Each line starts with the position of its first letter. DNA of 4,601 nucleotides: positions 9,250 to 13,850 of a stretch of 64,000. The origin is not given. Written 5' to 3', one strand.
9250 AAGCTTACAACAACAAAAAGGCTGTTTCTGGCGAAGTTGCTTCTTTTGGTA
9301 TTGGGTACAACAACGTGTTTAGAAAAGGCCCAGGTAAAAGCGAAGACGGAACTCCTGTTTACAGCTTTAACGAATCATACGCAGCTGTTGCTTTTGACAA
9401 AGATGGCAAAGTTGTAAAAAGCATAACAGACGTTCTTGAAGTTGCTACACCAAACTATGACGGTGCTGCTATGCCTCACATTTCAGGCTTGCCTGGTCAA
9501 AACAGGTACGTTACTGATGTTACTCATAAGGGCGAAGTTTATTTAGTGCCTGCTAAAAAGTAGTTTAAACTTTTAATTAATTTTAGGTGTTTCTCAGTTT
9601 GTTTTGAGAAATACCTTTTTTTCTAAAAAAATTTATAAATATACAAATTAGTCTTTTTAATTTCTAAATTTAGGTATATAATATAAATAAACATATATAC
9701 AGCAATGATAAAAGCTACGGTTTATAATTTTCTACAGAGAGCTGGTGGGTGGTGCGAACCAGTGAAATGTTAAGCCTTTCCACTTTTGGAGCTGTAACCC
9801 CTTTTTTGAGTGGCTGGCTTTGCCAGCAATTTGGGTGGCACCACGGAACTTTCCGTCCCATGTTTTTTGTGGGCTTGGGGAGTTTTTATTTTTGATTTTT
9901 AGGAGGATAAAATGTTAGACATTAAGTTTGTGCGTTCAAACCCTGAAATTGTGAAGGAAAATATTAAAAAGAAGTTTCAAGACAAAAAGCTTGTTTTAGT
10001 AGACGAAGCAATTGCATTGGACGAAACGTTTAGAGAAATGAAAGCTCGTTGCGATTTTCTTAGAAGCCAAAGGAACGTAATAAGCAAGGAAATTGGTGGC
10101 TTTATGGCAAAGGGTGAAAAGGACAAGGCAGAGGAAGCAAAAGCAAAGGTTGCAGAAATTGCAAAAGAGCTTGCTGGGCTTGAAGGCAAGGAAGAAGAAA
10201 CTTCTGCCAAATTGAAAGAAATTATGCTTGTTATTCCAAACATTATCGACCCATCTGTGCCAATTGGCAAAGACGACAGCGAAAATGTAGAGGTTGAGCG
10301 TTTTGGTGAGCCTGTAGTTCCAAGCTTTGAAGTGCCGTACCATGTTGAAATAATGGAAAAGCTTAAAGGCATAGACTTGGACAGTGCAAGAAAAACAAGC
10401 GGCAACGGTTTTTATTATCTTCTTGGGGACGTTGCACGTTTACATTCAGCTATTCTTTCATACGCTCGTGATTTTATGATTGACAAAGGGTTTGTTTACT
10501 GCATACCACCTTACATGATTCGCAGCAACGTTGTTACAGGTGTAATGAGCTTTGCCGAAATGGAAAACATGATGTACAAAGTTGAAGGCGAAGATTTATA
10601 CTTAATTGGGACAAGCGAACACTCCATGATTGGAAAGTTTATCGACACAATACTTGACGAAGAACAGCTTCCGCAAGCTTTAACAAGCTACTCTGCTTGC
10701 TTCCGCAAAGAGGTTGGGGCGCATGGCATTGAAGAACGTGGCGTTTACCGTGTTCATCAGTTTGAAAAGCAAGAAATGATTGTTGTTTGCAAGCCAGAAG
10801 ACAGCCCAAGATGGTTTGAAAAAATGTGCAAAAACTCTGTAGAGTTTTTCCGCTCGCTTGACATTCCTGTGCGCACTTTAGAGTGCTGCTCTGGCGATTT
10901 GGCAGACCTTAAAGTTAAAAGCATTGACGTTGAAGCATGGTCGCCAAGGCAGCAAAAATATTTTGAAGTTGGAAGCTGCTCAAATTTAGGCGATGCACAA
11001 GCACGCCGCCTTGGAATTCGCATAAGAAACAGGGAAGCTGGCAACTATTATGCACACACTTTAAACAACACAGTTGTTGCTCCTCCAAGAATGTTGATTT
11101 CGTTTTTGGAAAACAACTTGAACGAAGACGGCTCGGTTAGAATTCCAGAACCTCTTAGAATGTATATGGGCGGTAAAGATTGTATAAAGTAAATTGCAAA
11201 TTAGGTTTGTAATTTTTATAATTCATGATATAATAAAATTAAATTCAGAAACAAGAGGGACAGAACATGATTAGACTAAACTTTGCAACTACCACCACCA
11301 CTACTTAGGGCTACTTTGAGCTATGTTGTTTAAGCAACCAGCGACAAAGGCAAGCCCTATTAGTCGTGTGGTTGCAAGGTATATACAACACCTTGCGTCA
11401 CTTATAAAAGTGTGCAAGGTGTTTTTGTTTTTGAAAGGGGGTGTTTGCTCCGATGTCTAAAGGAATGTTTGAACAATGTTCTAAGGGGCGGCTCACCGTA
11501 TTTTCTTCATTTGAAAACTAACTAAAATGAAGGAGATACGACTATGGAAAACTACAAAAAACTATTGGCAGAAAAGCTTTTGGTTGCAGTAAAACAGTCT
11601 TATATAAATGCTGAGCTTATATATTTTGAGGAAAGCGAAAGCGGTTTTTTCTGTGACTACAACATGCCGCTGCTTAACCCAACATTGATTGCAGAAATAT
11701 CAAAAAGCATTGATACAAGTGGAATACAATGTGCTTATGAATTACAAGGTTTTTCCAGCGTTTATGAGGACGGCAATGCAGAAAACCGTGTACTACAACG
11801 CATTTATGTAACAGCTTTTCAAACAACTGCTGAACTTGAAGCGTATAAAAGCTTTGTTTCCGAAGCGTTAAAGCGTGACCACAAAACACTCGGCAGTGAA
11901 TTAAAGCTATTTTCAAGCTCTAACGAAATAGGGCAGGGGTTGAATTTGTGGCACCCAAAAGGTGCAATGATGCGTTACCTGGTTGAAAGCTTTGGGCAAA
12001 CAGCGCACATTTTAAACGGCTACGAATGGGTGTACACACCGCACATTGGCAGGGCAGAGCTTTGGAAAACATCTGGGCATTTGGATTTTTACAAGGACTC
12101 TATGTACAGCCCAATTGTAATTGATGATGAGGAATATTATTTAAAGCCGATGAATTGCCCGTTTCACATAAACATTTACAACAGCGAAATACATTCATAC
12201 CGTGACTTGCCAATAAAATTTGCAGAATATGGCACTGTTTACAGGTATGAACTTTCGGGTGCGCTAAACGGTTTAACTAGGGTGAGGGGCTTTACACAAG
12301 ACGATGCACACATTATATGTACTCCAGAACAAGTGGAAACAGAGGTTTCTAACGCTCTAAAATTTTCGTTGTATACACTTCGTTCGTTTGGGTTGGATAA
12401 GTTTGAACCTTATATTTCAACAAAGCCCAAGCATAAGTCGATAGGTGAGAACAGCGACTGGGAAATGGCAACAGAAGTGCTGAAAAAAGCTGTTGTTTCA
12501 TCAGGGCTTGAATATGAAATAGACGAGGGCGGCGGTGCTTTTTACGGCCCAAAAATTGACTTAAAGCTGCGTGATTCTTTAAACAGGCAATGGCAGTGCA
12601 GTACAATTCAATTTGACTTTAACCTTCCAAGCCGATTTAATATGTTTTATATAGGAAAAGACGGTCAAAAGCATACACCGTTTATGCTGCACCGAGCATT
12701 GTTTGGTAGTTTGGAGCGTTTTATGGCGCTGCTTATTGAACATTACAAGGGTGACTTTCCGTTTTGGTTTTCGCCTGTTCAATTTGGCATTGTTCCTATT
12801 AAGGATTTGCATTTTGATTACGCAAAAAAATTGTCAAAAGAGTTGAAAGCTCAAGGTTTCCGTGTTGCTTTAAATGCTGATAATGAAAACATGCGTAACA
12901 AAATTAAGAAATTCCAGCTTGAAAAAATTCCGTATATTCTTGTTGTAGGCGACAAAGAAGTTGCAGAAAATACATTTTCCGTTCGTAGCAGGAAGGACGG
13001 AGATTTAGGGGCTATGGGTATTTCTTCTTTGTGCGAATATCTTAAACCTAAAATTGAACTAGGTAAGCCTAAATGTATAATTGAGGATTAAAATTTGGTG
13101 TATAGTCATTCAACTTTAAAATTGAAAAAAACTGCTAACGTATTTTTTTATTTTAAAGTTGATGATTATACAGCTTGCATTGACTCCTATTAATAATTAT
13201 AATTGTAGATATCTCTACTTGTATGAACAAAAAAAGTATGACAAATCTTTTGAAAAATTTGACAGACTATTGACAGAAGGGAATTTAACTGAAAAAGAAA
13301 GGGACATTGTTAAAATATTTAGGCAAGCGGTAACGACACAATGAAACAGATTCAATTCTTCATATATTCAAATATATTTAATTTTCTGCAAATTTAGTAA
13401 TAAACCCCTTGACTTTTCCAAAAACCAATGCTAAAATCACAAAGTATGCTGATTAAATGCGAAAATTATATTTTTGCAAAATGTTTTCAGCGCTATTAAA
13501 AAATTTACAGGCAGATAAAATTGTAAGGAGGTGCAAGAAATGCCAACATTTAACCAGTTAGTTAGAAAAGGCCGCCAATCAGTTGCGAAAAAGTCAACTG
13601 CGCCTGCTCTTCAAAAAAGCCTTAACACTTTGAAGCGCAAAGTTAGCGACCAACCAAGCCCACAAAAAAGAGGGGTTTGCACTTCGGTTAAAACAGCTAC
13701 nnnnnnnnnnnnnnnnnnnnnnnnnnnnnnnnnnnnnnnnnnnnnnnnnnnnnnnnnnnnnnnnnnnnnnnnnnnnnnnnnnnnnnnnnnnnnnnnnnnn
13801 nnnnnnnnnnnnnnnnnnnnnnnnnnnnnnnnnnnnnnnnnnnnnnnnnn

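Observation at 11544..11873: Short-form ThrRS: TGS domain absent and editing domain reduced to its C-terminal half with the CxxxH motif degraded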

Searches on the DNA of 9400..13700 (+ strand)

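Call 7: search_rna_families(source=window, start=9400, end=13700, threshold=evalue, max_evalue=10)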
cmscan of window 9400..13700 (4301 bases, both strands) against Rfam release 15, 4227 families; matches with E-value up to 10: 5.
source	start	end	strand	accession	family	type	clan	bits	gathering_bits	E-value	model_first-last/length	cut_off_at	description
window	9696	9863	+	RF00230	T-box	Cis-reg; leader;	-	88.3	93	5.3e-19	1-219/219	no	T-box leader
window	10184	10262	+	RF01422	snoR116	Gene; snRNA; snoRNA; CD-box;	-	23.3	47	0.35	1-86/86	no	small nucleolar RNA snoR116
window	13184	13219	-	RF01078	PK-PYVV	Cis-reg;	-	18.3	65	7.9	1-58/58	no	3'-terminal pseudoknot in PYVV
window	10115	10252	+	RF02111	IS009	Gene;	-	12.8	117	10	1-199/199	no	IS009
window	11042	11212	+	RF01494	rliD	Gene; antisense;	-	11.8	50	6.5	1-327/327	no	Listeria sRNA rliD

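Call 17: search_rna_families(sources=[L004, L005, L006, L007, L008, L009, L010, L011, L012, L013], threshold=gathering)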
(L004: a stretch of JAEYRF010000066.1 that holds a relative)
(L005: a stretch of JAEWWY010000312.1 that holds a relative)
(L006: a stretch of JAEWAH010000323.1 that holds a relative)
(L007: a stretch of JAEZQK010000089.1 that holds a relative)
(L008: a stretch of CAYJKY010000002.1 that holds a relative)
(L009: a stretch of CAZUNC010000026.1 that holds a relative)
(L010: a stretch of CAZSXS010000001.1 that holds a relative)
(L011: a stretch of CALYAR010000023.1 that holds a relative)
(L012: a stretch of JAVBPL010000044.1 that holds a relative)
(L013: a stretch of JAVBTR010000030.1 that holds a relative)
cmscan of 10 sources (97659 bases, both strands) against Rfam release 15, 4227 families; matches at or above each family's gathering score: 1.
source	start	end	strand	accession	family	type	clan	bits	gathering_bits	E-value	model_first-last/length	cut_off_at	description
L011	808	889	-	RF00005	tRNA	Gene; tRNA;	CL00001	57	29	1.8e-09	1-71/71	no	tRNA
